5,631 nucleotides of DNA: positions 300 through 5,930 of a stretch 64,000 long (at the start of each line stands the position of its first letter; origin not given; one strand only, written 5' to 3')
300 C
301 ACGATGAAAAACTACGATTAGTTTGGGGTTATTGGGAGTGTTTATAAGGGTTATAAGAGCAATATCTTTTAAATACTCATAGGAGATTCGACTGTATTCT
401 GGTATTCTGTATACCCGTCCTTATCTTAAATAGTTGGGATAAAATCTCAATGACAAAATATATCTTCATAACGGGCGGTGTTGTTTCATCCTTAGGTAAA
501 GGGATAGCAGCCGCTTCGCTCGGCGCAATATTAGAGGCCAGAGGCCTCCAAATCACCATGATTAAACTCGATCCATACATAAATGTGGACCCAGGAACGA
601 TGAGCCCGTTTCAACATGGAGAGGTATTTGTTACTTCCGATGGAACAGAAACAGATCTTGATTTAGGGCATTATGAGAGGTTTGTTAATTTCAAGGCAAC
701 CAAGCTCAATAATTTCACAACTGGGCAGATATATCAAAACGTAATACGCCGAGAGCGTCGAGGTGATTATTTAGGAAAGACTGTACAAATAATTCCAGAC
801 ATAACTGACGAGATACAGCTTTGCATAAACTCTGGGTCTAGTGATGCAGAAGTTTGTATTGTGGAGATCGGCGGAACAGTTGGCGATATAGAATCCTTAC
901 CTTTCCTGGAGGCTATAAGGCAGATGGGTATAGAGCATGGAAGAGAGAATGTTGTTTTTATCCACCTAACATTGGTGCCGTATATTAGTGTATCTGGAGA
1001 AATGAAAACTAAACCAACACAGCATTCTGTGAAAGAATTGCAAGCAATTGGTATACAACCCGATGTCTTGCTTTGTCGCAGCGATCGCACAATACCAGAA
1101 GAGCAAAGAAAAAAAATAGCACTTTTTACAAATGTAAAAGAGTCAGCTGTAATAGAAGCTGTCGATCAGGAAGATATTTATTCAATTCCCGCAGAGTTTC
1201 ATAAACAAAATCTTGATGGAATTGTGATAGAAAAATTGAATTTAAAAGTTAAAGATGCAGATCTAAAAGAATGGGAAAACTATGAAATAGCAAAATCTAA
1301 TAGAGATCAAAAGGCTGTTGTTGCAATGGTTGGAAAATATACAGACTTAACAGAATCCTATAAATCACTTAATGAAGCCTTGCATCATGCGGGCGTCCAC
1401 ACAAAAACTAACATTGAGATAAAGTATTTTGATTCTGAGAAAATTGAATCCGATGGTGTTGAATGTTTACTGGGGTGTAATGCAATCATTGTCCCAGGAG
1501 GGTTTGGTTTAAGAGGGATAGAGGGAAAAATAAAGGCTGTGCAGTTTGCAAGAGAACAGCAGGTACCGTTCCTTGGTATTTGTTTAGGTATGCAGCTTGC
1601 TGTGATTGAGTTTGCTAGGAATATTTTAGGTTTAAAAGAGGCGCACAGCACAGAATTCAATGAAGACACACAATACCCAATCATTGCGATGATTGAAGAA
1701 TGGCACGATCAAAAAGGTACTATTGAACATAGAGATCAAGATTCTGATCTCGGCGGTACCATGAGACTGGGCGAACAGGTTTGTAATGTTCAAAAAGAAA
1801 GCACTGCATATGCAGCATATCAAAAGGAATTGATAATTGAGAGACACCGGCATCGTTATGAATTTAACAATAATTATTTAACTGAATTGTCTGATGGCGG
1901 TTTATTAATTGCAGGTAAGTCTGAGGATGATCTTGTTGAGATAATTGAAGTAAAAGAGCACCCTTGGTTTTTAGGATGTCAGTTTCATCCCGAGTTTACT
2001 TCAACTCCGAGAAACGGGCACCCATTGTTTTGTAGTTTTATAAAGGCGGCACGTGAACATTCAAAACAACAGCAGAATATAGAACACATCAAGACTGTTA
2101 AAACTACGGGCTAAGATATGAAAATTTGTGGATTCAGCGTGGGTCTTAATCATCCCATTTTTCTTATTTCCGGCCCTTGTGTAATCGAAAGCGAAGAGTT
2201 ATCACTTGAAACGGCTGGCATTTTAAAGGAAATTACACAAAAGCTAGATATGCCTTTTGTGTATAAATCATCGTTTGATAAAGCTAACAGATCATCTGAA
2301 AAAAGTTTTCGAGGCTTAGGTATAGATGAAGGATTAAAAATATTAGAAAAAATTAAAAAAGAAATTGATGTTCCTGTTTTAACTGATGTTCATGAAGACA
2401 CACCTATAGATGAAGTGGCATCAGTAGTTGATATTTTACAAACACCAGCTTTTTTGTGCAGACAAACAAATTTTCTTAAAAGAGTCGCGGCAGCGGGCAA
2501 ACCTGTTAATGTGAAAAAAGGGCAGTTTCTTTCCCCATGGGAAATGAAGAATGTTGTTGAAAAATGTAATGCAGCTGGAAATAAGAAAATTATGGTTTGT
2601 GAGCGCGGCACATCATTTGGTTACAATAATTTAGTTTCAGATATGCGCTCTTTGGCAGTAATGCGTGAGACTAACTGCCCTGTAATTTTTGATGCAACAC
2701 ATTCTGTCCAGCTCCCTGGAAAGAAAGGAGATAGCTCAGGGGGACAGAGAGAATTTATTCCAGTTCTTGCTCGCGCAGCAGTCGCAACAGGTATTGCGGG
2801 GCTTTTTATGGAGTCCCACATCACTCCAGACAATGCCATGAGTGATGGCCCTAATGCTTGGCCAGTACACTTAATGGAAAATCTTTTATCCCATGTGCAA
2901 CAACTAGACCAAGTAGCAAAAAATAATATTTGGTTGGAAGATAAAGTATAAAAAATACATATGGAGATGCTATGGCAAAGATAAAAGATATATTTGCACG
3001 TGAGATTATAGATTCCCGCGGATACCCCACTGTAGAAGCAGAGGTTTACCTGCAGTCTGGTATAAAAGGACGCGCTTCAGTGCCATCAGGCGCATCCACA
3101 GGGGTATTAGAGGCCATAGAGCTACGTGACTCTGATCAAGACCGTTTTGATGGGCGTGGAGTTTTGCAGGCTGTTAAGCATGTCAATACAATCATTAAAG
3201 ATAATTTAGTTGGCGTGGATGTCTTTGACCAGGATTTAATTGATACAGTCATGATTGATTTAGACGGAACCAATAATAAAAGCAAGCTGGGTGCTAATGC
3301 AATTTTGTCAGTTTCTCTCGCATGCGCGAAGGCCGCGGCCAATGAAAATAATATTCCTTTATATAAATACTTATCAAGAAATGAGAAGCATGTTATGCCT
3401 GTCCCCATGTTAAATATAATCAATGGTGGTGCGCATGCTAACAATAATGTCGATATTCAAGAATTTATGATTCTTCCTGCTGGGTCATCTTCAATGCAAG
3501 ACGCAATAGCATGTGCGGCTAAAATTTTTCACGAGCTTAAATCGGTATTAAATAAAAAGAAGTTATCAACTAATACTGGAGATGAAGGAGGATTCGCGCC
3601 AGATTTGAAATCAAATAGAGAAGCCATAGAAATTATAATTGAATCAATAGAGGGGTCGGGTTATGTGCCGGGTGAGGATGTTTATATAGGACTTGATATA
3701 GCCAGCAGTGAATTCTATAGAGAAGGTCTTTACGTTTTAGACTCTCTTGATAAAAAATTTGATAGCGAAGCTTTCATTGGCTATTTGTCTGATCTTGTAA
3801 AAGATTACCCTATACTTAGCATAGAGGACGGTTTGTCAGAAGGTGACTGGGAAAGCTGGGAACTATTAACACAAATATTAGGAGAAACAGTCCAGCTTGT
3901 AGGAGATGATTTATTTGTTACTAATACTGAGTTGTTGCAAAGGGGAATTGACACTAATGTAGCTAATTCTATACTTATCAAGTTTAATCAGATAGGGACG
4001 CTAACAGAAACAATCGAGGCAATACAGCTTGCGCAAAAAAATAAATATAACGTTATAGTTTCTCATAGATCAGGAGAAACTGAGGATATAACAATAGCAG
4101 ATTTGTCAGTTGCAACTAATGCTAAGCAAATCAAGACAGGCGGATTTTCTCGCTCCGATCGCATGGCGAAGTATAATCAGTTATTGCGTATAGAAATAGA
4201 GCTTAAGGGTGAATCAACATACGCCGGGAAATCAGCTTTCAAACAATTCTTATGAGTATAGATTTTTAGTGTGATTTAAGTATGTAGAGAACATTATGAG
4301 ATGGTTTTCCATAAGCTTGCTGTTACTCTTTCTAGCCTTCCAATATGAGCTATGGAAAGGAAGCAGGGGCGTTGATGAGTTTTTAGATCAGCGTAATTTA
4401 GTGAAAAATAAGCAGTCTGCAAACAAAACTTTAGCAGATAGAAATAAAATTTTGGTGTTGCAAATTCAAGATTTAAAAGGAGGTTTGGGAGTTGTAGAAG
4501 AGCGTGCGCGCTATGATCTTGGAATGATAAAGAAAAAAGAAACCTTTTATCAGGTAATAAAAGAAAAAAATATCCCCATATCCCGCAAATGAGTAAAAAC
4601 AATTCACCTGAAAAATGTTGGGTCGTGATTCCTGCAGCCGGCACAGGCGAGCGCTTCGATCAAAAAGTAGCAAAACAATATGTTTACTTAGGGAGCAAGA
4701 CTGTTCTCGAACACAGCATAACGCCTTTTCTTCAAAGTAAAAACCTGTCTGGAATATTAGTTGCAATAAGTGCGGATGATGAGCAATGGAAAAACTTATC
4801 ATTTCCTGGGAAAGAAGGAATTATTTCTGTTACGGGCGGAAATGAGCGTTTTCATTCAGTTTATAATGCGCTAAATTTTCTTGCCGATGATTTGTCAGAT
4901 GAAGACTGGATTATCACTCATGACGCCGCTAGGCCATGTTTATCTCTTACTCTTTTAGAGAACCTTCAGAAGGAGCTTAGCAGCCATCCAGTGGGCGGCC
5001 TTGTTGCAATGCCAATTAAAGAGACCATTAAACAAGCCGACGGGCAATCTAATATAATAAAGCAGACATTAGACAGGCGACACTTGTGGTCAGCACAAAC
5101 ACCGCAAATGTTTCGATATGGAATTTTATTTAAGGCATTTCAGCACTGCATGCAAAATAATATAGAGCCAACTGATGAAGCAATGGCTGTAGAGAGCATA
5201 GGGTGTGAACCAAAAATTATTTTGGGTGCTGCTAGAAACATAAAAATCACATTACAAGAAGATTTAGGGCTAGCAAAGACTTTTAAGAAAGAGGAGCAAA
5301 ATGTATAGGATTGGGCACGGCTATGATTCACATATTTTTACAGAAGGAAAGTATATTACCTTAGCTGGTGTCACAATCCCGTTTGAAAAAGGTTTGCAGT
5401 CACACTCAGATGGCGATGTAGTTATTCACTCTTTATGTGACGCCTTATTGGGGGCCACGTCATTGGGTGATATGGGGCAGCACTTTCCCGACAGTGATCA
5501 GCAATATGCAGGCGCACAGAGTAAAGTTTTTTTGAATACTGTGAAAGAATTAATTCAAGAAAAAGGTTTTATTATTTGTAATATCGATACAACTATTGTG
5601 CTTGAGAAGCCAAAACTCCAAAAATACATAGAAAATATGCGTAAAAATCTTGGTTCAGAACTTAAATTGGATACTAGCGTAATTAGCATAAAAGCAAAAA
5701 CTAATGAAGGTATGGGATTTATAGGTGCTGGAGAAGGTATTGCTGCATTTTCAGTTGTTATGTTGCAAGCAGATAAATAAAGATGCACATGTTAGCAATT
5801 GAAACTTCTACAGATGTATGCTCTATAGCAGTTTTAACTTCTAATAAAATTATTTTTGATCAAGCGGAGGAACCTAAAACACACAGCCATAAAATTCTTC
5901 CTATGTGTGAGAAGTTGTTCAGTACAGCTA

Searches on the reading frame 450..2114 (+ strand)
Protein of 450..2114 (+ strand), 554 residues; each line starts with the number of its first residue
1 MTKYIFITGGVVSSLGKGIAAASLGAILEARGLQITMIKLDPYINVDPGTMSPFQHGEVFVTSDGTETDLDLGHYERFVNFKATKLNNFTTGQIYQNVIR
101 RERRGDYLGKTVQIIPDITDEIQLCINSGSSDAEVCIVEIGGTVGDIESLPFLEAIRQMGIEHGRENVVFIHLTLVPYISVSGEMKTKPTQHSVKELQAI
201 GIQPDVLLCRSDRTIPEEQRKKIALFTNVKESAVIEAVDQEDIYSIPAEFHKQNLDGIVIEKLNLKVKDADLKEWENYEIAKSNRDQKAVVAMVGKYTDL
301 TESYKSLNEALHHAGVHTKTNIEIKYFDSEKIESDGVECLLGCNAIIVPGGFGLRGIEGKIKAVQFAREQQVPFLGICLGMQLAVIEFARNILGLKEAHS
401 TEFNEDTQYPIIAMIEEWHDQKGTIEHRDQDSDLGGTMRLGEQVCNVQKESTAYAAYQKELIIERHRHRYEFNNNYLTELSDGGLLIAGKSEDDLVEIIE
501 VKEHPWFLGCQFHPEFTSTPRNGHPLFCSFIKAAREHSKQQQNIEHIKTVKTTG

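Call 22: search_protein_families(library=pfam, proteins=[window:450-2114:+], max_evalue=0.00001)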
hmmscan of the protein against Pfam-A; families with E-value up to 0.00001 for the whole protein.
window:450-2114:+ (554 aa): 3 families
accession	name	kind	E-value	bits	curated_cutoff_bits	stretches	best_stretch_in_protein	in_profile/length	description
PF06418.20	CTP_synth_N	-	4.4e-126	420.1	26.1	1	3-265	1-265/265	CTP synthase N-terminus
PF00117.34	GATase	-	1.7e-39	135.9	22.8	1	301-532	3-189/190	Glutamine amidotransferase class-I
PF07722.19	Peptidase_C26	-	7.7e-10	39.3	20.5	0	417-515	129-219/219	Peptidase C26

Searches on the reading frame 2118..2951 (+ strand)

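Call 22: search_protein_families(library=pfam, proteins=[window:2118-2951:+], max_evalue=0.00001)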
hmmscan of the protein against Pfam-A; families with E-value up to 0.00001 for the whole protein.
window:2118-2951:+ (277 aa): 1 family
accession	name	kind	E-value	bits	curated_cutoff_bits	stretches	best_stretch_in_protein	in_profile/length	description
PF00793.26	DAHP_synth_1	-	2e-74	250.4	25.5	1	8-266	12-267/270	DAHP synthetase I family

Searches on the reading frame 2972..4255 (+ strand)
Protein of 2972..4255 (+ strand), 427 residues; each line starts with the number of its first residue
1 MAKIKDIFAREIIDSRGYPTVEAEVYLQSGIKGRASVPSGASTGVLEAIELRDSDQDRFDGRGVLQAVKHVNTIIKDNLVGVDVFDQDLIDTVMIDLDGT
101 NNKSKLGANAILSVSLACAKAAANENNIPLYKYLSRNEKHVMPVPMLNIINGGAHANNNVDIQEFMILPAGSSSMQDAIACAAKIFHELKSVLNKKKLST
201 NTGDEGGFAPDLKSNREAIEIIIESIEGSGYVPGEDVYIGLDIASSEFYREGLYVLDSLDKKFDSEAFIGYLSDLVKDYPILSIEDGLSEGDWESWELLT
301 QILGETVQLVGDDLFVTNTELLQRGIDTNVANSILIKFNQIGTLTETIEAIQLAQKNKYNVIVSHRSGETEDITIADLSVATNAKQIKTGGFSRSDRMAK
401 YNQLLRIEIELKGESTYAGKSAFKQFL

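Call 22: search_protein_families(library=pfam, proteins=[window:2972-4255:+], max_evalue=0.00001)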
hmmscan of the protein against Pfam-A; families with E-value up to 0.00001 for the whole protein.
window:2972-4255:+ (427 aa): 2 families
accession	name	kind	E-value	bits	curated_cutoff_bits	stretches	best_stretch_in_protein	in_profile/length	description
PF00113.28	Enolase_C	-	7.2e-119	396.9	21.5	1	140-424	2-294/296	Enolase, C-terminal TIM barrel domain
PF03952.21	Enolase_N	-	3.3e-57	192.7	35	1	4-134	1-131/131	Enolase, N-terminal domain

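Call 37: search_solved_structures(query=window:2972-4255:+, max_evalue=1e-100)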
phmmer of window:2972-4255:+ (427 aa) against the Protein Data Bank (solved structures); distinct sequences matched with E-value up to 1e-100: 67 (the best 60 are shown).
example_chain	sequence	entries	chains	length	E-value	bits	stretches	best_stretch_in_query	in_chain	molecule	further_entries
4mks_A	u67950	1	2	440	2.5e-157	527.1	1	1-423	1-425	Enolase 2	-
4a3r_A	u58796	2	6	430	1.1e-156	525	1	3-423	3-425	ENOLASE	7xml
4rop_A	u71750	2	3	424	2e-156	524.1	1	3-420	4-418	Enolase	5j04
1iyx_A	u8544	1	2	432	2e-154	517.5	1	2-423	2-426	ENOLASE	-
3tqp_A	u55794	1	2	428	3.7e-154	516.7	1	2-423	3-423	Enolase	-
9no2_A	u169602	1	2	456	2.7e-152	510.5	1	2-423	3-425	Enolase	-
3uj2_A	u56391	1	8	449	6.5e-152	509.2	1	3-423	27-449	Enolase 1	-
4yws_A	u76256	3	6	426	6.6e-152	509.2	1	4-424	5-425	Enolase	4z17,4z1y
3h8a_A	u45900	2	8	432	6.6e-151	505.9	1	1-424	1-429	Enolase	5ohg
6d3q_A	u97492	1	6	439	7e-151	505.9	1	1-424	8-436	Enolase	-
6bfy_A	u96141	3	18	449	7.6e-151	505.7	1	1-424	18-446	Enolase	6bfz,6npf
1e9i_A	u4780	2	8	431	2e-150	504.4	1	3-424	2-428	ENOLASE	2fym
6nb2_A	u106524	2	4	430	8.6e-149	499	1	4-424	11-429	Enolase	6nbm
5boe_A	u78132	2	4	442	1.1e-148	498.7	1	3-423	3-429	Enolase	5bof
1w6t_A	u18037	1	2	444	8.8e-148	495.6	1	2-423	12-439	ENOLASE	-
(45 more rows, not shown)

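Call 77: list_cluster_members(proteins=[window:2972-4255:+, window:62739-63854:+, window:61714-62733:+, window:450-2114:+, window:2118-2951:+])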
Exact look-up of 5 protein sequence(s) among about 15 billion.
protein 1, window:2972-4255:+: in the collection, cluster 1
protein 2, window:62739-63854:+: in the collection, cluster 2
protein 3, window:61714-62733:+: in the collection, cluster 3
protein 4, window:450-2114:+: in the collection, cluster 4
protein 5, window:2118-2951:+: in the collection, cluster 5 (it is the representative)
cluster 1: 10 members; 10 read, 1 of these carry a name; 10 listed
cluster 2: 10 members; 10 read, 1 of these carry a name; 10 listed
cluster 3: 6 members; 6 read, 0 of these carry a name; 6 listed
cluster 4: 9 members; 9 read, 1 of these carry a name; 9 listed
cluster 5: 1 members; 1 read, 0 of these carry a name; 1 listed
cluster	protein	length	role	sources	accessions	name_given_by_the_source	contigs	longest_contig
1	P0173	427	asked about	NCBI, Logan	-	-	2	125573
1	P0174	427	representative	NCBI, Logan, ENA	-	-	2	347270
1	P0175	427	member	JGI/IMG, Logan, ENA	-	enolase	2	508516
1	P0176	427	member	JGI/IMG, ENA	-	-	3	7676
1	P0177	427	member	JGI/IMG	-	-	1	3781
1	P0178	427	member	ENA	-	-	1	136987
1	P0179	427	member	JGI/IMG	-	-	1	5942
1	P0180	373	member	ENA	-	-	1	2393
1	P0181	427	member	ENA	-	-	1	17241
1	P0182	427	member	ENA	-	-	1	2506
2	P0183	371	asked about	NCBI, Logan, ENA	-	-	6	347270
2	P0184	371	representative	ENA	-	-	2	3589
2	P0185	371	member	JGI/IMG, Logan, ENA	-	queuine tRNA-ribosyltransferase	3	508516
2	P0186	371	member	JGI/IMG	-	-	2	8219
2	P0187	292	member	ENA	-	-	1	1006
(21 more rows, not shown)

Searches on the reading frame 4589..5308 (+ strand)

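Call 22: search_protein_families(library=pfam, proteins=[window:4589-5308:+], max_evalue=0.00001)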
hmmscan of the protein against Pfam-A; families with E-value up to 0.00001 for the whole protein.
window:4589-5308:+ (239 aa): 1 family
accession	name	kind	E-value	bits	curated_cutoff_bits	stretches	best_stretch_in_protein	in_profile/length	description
PF01128.25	IspD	-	1.2e-58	198.9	27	1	12-231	3-217/221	2-C-methyl-D-erythritol 4-phosphate cytidylyltransferase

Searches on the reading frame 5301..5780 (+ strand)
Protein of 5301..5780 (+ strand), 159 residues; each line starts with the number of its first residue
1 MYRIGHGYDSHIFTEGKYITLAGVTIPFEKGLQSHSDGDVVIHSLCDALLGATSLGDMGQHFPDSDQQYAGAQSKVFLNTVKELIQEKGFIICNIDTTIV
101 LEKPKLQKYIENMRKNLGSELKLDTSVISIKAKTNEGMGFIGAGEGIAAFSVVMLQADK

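Call 22: search_protein_families(library=pfam, proteins=[window:5301-5780:+], max_evalue=0.00001)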
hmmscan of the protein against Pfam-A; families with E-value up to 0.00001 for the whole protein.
window:5301-5780:+ (159 aa): 1 family
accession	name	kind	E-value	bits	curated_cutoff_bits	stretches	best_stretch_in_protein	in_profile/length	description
PF02542.21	YgbB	-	1.5e-62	211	26.7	1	2-155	1-154/155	YgbB family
